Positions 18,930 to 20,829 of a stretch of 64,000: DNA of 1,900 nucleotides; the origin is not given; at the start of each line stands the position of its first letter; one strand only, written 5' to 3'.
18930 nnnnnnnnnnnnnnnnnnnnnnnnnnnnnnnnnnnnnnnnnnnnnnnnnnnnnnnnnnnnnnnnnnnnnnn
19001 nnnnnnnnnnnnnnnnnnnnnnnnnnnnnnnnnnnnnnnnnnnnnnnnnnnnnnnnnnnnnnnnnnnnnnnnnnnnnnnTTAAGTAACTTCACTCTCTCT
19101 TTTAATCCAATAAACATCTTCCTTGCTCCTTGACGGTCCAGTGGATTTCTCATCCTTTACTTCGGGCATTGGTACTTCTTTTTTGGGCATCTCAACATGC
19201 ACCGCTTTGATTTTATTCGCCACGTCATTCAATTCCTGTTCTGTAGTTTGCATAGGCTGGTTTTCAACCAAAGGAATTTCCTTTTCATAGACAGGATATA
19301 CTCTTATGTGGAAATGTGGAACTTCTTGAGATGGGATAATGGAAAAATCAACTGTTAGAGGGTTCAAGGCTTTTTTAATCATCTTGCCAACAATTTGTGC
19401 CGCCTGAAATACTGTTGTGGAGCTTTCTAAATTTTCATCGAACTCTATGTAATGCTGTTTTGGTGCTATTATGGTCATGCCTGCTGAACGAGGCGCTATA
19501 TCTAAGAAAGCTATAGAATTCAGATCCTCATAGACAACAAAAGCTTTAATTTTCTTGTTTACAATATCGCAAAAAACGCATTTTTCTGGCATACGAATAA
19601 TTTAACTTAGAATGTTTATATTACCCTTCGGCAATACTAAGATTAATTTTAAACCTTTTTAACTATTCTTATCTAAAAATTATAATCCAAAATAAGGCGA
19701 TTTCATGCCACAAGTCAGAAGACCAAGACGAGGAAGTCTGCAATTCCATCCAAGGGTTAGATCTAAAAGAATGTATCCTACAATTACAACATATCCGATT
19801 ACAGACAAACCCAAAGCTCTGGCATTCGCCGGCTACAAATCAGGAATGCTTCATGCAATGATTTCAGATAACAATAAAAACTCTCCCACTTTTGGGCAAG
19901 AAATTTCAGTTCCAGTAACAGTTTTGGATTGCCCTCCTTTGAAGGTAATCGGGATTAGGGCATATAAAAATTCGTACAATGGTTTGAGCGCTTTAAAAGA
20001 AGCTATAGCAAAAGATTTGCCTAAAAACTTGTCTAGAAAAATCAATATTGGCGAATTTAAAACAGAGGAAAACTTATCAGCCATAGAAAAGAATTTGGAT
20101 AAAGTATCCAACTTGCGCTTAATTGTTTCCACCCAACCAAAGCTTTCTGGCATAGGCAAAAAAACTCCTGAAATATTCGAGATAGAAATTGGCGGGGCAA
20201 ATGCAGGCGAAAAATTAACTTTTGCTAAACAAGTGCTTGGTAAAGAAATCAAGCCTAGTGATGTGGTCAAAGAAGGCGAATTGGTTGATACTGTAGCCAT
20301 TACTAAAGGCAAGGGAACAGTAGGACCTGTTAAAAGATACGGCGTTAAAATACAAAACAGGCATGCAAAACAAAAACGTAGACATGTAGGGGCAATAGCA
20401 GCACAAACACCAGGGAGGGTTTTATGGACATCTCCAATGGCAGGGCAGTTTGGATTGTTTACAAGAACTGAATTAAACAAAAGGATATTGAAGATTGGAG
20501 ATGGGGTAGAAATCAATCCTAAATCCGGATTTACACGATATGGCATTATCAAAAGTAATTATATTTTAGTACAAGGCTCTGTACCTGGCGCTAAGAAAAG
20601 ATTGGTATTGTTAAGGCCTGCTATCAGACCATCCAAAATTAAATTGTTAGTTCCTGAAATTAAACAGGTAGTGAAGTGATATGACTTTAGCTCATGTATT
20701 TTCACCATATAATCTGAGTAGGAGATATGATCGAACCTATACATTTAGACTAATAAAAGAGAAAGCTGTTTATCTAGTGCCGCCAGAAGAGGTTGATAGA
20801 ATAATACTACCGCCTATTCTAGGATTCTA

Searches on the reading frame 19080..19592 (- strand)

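Call 40: search_protein_families(library=pfam, proteins=[window:19080-19592:-], max_evalue=0.001)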
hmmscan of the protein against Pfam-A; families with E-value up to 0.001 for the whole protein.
window:19080-19592:- (170 aa): 2 families
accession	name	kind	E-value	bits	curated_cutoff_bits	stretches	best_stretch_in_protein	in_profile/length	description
PF01230.28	HIT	-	2.8e-09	37.9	21.5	1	13-100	2-94/98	HIT domain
PF11969.13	DcpS_C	-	7.1e-06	26.9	24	1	4-98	1-99/114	Scavenger mRNA decapping enzyme C-term binding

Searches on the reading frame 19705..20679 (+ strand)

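Call 40: search_protein_families(library=pfam, proteins=[window:19705-20679:+], max_evalue=0.001)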
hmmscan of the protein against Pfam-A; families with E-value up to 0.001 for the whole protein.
window:19705-20679:+ (324 aa): 1 family
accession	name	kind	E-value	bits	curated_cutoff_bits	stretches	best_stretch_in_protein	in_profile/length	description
PF00297.29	Ribosomal_L3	-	8.2e-74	249.2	22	1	1-320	1-358/369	Ribosomal protein L3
